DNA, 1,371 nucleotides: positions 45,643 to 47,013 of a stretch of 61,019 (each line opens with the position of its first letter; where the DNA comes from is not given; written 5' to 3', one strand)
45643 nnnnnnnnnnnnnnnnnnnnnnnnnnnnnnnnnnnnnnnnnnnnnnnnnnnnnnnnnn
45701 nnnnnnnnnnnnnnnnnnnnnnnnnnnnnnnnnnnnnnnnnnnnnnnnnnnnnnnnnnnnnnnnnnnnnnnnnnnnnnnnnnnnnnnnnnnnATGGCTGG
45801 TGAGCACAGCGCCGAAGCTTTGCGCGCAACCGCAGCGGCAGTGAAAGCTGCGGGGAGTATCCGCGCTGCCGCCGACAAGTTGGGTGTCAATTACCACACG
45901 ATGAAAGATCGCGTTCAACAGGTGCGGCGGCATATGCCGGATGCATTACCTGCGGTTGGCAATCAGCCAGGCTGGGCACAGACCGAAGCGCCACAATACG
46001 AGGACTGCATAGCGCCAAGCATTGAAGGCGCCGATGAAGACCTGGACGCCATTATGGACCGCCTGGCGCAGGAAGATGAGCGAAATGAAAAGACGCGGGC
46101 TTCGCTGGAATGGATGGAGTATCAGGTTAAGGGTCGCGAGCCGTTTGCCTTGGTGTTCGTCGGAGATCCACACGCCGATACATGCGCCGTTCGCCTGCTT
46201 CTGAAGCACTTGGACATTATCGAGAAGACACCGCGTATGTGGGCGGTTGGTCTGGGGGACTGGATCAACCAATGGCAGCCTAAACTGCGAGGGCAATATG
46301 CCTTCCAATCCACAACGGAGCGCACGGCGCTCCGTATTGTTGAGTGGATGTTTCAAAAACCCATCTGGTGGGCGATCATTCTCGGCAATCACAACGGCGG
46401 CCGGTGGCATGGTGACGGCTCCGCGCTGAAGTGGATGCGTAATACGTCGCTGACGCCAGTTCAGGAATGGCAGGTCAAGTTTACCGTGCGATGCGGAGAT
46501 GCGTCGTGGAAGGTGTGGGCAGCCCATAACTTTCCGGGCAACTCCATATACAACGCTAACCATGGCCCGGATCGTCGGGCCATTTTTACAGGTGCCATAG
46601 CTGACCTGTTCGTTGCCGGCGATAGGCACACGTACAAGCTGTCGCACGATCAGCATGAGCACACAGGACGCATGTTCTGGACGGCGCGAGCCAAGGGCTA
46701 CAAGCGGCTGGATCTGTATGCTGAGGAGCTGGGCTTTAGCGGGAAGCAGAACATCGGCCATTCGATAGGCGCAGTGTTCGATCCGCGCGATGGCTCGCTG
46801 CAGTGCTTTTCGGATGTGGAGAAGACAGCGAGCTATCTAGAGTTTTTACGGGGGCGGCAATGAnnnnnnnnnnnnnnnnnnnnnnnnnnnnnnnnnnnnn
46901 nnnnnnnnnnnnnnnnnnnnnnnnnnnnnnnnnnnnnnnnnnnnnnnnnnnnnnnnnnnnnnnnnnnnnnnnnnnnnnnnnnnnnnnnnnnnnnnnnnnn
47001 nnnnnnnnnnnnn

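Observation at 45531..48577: Start/stop-coupled accessory chain: HTH-metallophosphoesterase, HExxH protein, Zn-ribbon, unknown, dNTP-diphosphohydrolase-like, DUF4406-like and a basic ORF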

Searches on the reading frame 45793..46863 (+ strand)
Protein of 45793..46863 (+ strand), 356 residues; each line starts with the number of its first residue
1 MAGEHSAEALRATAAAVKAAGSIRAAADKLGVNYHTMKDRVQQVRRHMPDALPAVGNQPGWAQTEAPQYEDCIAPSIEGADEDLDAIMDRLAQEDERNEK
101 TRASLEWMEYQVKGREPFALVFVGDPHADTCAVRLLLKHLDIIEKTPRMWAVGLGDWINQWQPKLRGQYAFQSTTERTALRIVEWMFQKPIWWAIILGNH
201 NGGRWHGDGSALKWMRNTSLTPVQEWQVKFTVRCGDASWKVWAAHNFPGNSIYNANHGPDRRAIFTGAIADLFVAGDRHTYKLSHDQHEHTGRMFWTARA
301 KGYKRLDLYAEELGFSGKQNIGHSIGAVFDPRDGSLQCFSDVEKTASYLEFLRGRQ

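Call 4: search_protein_families(library=pfam, proteins=[window:45793-46863:+], max_evalue=0.1)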
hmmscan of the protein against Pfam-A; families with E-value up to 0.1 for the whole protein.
window:45793-46863:+ (356 aa): 3 families
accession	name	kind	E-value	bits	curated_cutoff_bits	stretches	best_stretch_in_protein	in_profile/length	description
PF00126.33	HTH_1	-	0.0041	17.5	26.6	1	15-52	8-45/60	Bacterial regulatory helix-turn-helix protein, lysR family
PF13556.12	HTH_30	-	0.0045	17.2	27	1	16-46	8-38/59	PucR C-terminal helix-turn-helix domain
PF00553.25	CBM_2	-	0.013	16.3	24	1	205-276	11-82/101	Cellulose binding domain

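Call 5: search_protein_families(library=phrogs, proteins=[window:45793-46863:+], max_evalue=0.01)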
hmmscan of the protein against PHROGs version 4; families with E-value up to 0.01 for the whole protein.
window:45793-46863:+ (356 aa): 1 family
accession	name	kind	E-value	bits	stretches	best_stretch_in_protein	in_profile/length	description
phrog_7339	-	DNA, RNA and nucleotide metabolism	5.3e-18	66.3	1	94-329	8-250/263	DNA repair exonuclease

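Call 6: search_protein_families(library=ncbifam, proteins=[window:45793-46863:+], max_evalue=0.01)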
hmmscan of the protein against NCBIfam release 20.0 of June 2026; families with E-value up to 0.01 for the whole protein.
window:45793-46863:+ (356 aa): 0 families

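Call 12: find_homologous_proteins(query=window:45793-46863:+, max_evalue=0.001)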
Query window:45793-46863:+ (356 aa): 55 proteins with E <= 0.001 among 3905 candidates.
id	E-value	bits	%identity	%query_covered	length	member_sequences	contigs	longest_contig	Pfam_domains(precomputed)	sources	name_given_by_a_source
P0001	8.0e-245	830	99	100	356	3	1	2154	-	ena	-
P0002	2.9e-211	719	84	100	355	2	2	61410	-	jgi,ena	jgi:hypothetical protein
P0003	2.7e-173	594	74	98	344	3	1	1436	PF02954.26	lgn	-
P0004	1.7e-163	562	72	95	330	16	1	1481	-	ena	-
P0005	5.8e-161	554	69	98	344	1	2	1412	-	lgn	-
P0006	6.7e-161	554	69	97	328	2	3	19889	-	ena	-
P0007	1.0e-158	546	68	99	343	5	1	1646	-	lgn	-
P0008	1.1e-152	527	63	98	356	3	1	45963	-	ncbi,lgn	-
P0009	1.5e-148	513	64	96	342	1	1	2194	-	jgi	jgi:hypothetical protein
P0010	1.0e-137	477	60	97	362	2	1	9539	-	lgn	-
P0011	3.7e-133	462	58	97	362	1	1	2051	-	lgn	-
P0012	5.6e-132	458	53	98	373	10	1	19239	-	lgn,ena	-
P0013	1.7e-128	447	59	94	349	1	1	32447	-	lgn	-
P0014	9.2e-126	438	56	98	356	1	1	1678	PF00126.34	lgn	-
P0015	2.4e-122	427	55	99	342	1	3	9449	-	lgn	-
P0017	4.7e-121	422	60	82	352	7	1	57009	-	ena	-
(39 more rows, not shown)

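Call 13: search_solved_structures(query=window:45793-46863:+, max_evalue=1, show_alignments=2)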
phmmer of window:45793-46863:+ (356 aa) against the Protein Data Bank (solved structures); distinct sequences matched with E-value up to 1: 2.
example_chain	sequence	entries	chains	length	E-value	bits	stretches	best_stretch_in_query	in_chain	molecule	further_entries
9vvu_A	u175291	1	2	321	0.86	11.9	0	10-52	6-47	LysR family transcriptional regulator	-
9vvt_A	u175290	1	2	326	0.88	11.8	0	10-52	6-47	LysR family transcriptional regulator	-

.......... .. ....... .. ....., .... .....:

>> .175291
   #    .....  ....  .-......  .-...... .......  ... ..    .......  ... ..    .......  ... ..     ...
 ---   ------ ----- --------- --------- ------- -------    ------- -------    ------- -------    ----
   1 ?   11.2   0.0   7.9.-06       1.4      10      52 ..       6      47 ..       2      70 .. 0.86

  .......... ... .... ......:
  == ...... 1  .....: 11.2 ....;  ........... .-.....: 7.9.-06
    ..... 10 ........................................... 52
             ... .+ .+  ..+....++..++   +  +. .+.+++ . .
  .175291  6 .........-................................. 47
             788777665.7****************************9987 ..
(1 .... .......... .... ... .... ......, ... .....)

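Call 14: find_encoding_contigs(protein=P0002, flank=10000, max_places=2)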
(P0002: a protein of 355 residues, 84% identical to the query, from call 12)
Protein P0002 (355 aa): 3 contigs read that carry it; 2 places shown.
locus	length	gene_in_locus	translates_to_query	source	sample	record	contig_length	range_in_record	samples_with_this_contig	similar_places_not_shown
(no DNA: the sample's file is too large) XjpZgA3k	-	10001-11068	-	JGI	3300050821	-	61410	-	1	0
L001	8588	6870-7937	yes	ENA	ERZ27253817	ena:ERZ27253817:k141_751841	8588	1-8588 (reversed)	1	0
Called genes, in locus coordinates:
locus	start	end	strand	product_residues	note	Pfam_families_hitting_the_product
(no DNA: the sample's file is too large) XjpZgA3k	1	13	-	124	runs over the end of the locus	-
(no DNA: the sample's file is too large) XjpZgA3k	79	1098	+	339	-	-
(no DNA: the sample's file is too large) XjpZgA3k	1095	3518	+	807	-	-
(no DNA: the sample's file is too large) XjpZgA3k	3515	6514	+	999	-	-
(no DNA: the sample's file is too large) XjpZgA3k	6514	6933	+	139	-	-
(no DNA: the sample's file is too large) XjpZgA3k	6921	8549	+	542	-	-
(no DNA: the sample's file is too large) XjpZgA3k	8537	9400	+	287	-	-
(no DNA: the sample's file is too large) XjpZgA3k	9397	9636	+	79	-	-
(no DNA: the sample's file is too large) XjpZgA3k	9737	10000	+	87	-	-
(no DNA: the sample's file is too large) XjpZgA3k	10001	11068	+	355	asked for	-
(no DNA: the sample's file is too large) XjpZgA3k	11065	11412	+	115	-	-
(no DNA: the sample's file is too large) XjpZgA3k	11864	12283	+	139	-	PF11753:DUF3310 (weak)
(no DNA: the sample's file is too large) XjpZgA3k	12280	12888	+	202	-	-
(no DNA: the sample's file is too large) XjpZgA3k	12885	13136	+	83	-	-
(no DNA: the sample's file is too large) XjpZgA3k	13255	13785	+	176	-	-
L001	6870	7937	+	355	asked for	-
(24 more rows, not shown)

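Call 15: find_encoding_contigs(protein=P0008, flank=10000, max_places=2)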
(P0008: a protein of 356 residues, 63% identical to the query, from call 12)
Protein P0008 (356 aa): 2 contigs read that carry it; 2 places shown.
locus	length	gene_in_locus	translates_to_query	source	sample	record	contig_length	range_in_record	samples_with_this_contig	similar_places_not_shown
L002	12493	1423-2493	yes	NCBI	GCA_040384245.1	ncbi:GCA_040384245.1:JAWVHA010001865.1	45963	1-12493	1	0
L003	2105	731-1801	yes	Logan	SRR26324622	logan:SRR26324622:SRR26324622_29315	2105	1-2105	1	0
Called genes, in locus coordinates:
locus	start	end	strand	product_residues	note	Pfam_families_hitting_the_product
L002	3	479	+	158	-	?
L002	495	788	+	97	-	-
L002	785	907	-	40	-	-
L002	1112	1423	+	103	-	-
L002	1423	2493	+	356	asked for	-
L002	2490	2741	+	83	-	-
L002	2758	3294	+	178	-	PF18909:dGTP_diPhyd_N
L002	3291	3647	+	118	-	PF09152:DUF1937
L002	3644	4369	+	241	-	-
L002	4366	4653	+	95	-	-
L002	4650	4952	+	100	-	-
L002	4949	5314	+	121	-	-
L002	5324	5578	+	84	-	-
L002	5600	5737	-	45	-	-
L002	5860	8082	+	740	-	-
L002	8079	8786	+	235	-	PF19541:DUF6065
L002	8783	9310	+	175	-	PF13640:2OG-FeII_Oxy_3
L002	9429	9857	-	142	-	-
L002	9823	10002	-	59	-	-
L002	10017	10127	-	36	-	-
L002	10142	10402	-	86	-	-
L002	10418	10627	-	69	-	-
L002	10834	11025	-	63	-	-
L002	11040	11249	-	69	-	-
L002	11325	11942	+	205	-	-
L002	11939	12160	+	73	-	-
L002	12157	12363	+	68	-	-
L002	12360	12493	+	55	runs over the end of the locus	-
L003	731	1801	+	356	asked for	-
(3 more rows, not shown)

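Call 16: find_encoding_contigs(protein=P0017, flank=10000, max_places=2)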
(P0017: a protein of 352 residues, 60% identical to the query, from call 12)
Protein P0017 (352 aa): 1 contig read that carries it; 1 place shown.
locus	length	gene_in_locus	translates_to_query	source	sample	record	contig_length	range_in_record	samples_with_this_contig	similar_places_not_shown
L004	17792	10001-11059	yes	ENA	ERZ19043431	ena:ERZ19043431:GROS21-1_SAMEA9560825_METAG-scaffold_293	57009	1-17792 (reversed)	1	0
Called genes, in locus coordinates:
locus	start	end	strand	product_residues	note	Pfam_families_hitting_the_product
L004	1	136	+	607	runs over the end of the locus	-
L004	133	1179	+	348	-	-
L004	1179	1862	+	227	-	-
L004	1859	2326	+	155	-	-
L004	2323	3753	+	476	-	-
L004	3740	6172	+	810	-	PF01464:SLT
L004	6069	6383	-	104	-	-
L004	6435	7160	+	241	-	-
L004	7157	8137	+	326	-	-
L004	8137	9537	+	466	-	-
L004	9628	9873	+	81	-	-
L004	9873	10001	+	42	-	-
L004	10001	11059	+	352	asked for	-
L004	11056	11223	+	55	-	-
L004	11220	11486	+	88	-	-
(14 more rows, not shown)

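Call 18: search_solved_structures(query=A1, max_evalue=10, show_alignments=2)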
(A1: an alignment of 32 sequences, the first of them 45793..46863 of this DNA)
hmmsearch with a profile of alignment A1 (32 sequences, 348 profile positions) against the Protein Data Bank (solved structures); distinct sequences matched with E-value up to 10: 1.
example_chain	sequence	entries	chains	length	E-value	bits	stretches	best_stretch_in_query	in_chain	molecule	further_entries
27ag_A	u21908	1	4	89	2.1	10.5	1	8-93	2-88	De novo designed miniprotein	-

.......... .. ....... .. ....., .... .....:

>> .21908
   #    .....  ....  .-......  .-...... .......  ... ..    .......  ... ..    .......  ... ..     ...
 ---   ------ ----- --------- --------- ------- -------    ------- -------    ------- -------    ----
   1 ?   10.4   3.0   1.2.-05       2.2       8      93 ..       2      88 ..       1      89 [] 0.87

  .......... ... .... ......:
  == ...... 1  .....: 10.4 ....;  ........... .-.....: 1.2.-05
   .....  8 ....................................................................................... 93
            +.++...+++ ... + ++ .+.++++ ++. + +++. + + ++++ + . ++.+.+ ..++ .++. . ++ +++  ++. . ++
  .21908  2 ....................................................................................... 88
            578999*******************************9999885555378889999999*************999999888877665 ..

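Call 20: find_related_loci(query=A1, collection=viral_contigs, flank=10000)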
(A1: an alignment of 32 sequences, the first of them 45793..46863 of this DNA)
Query A1 (356 aa) in viral_contigs; peptide patterns used: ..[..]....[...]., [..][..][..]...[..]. (x = any residue, [..] = any of these).
229 stretches matched a pattern; 198 encode a relative of the query (tblastn E <= 1e-3); the best 80 are kept; 80 distinct loci.
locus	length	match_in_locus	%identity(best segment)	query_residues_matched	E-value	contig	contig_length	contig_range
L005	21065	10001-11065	84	1-356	0e+0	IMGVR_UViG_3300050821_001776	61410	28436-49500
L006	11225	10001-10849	59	67-349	4e-119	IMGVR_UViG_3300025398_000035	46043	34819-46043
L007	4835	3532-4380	59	67-349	8e-120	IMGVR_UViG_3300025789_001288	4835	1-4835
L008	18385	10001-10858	57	68-355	7e-111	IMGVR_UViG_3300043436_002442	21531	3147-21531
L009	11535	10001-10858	57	68-355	1e-109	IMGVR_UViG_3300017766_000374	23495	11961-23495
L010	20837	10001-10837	56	74-352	1e-106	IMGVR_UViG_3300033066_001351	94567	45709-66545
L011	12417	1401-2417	49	16-353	6e-104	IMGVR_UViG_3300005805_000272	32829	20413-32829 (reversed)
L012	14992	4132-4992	47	62-352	3e-84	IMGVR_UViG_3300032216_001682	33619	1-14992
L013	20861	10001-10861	47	62-352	1e-83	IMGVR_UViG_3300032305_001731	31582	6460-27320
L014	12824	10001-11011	39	8-353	3e-79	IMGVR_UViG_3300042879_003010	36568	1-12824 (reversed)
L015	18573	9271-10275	38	6-353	4e-74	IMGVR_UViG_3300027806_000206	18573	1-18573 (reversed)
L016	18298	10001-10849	36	75-355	9e-59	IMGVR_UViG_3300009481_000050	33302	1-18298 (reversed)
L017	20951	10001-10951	35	32-355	9e-56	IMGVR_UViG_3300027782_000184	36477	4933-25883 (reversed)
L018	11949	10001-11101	34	1-353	1e-53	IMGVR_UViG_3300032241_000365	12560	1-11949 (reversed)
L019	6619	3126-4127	33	10-355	4e-53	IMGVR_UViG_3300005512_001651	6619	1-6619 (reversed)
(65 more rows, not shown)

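Call 25: predict_structure(alignment_id=A1)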
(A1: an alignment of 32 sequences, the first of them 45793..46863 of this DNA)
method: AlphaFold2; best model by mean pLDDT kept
length: 356 residues; sequences in the alignment: 32
mean_pLDDT: 88.8   pTM: 0.75
mean pLDDT of the five models: 88.8, 88.4, 87.1, 85.6, 84.1
residues with pLDDT >= 90: 240; 70-90: 78; 50-70: 28; < 50: 10
segments of 3 or more residues with pLDDT < 50: 57-65
pLDDT, mean of each block of 10 residues (from residue 1): 78 94 92 94 92 62 51 79 93 94 91 97 93 95 98 91 57 81 95 93 79 89 94 98 95 94 98 94 97 98 85 76 96 98 98 87
secondary structure, 60 per line:
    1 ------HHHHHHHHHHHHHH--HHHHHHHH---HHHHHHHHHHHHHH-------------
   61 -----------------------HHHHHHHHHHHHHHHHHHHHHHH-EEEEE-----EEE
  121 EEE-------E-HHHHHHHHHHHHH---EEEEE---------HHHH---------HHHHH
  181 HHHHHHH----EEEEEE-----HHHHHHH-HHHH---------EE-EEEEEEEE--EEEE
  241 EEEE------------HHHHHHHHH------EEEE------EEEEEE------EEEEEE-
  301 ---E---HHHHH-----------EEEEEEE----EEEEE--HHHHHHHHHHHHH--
elements in order: H7-20 H23-30 H34-47 H84-106 E108-112 E118-123 H133-145 E149-153 H163-166 H176-187 E192-197 H203-209 H211-214 E227-234 E237-244 H257-265 E272-275 E282-287 E294-299 H308-312 E324-330 E335-339 H342-354

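Call 30: fold_search(model_id=the predicted structure, library=pdb)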
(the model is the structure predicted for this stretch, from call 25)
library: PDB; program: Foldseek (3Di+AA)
matches with E <= 10: 606; with E <= 0.001: 48
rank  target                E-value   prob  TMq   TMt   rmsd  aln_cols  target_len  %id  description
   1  8tlt_F                4.0e-05  1.00  0.34  0.28   7.3       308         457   10  Cryo-EM structure of Rev1(deltaN)-Polzeta-DNA-dCTP complex (released 2024-05-15)
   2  6tny_B                4.8e-05  1.00  0.33  0.28   7.7       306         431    6  Processive human polymerase delta holoenzyme (released 2019-12-18)
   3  6ph9                  5.8e-05  1.00  0.31  0.42   8.1       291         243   12  Crystal Structure of the Klebsiella pneumoniae LpxH-lipid X complex (released 2020-02-12)
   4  2a22_B                6.5e-05  1.00  0.28  0.44  11.5       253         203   13  Structure of Vacuolar Protein Sorting 29 from Cryptosporidium Parvum (released 2005-08-16)
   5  4ja9                  6.5e-05  1.00  0.33  0.26  21.4       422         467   12  Rat PP5 apo (released 2014-02-19)
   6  7zr6_P                7.4e-05  0.99  0.29  0.24  17.6       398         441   12  CryoEM structure of HSP90-CDC37-BRAF(V600E)-PP5(open) complex (released 2022-12-28)
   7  4zvz_A                1.0e-04  1.00  0.31  0.34   9.0       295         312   10  Co-crystal structures of PP5 in complex with 5-methyl-7-oxabicyclo[2.2.1]heptane-2,3-dicarboxylic acid (released 2016-04-27)
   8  7obe_B                1.3e-04  0.99  0.31  0.25  21.4       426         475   12  X-ray structure of the phosphatase PAPP5 from Arabidopsis thaliana (released 2021-06-09)
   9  1g5b_B                1.4e-04  0.99  0.26  0.38  11.6       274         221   12  BACTERIOPHAGE LAMBDA SER/THR PROTEIN PHOSPHATASE (released 2001-03-07)
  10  7obe_A                1.5e-04  0.98  0.30  0.24  21.6       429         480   13  X-ray structure of the phosphatase PAPP5 from Arabidopsis thaliana (released 2021-06-09)
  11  5ui1_C                1.6e-04  1.00  0.31  0.34   8.3       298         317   13  Crystal Structure of Human Protein Phosphatase 5C (PP5C) in complex with a triazole inhibitor (released 2018-01-17)
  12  1uf3_B                2.0e-04  1.00  0.32  0.47   6.8       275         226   11  Crystal structure of TT1561 of thermus thermophilus HB8 (released 2003-11-23)
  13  5hpe                  2.1e-04  1.00  0.31  0.33   8.4       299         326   10  Phosphatase domain of PP5 bound to a phosphomimetic Cdc37 substrate peptide (released 2016-07-27)
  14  5ui1_D                2.1e-04  0.99  0.31  0.34   8.4       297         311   12  Crystal Structure of Human Protein Phosphatase 5C (PP5C) in complex with a triazole inhibitor (released 2018-01-17)
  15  4zvz_B                2.5e-04  0.99  0.31  0.34   8.3       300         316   10  Co-crystal structures of PP5 in complex with 5-methyl-7-oxabicyclo[2.2.1]heptane-2,3-dicarboxylic acid (released 2016-04-27)
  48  1g5b_A                8.9e-04  0.97  0.27  0.41  11.9       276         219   12  BACTERIOPHAGE LAMBDA SER/THR PROTEIN PHOSPHATASE (released 2001-03-07)
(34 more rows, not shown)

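Call 47: search_dna_similar(query=window:45793-46863:+, collection=phages, mode=protein, max_rows=40, max_evalue=0.001)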
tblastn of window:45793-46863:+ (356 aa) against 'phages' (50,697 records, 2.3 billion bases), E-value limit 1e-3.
Records with a match: 3; places in all: 3; records where one place covers at least 80% of the query: 0.
Best place of each record, by identity: <60% 3.
By first word of the organism name: Pseudomonas 3.
By host as written in the record: Pseudomonas sp. 2; Pseudomonas aeruginosa 1.
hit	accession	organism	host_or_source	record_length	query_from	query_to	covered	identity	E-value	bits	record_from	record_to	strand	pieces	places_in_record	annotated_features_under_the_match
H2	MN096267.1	Pseudomonas phage vB_PaS_IME307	Pseudomonas aeruginosa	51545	117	353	67%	31.7%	5e-22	103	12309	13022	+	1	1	hypothetical protein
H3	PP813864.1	Pseudomonas phage vB_PaeP_FBPa42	Pseudomonas sp.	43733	117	353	67%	31.7%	5e-22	103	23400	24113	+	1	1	hypothetical protein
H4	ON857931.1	Pseudomonas phage vB_PaeP_FBPa19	Pseudomonas sp.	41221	85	280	55%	29.5%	2e-15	83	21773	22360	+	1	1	hypothetical protein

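Call 48: find_related_loci(query=A1, collection=genome_contigs, flank=6000)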
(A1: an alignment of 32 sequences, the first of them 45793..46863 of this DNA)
Query A1 (356 aa) in genome_contigs; peptide patterns used: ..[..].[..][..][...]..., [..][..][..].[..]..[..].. (x = any residue, [..] = any of these).
22 stretches matched a pattern; 2 encode a relative of the query (tblastn E <= 1e-3); 2 distinct loci.
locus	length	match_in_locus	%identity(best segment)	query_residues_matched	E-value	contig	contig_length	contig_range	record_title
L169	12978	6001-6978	42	9-352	4e-86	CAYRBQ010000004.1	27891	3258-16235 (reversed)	MAG TPA_asm: uncultured Reyranella sp. isolate SRP287051_co1_121 genome assembly, contig: NODE_2585_length_27891_cov_8.3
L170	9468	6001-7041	41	1-352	5e-83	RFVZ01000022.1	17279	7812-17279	MAG: Betaproteobacteria bacterium isolate WB5_2B_315 contig_100_21, whole genome shotgun sequence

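Call 49: get_annotated_region(hit=H3, flank=6000)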
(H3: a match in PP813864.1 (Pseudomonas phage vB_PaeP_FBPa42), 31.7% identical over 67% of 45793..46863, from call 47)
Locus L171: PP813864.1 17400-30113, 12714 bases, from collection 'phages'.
description: Pseudomonas phage vB_PaeP_FBPa42, complete genome.
organism: Pseudomonas phage vB_PaeP_FBPa42 (NCBI taxid 3231240)
taxonomy: Viruses
host: Pseudomonas sp.; source: -; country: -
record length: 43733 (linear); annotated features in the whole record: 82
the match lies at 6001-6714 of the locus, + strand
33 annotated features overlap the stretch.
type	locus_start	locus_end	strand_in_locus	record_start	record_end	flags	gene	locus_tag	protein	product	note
CDS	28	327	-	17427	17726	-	-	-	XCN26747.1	hypothetical protein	-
CDS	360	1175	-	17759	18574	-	-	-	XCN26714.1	repressor protein cI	-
CDS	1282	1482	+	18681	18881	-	-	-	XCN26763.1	regulatory protein cro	-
CDS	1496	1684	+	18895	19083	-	-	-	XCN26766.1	hypothetical protein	-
CDS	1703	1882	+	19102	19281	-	-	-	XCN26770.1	hypothetical protein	-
CDS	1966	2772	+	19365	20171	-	-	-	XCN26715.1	DNA replication protein O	-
CDS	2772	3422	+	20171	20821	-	-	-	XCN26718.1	DNA replication protein P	-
CDS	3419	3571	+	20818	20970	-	-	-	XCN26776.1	hypothetical protein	-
CDS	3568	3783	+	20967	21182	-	-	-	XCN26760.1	hypothetical protein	-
CDS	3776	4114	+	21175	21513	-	-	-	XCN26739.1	hypothetical protein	-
CDS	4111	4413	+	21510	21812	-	-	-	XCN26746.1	hypothetical protein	-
CDS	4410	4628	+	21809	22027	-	-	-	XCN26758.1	hypothetical protein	-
CDS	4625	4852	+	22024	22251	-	-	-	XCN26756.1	hypothetical protein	-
CDS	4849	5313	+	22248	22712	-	-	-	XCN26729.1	crossover junction endodeoxyribonuclease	-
CDS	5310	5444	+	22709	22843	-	-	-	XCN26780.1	hypothetical protein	-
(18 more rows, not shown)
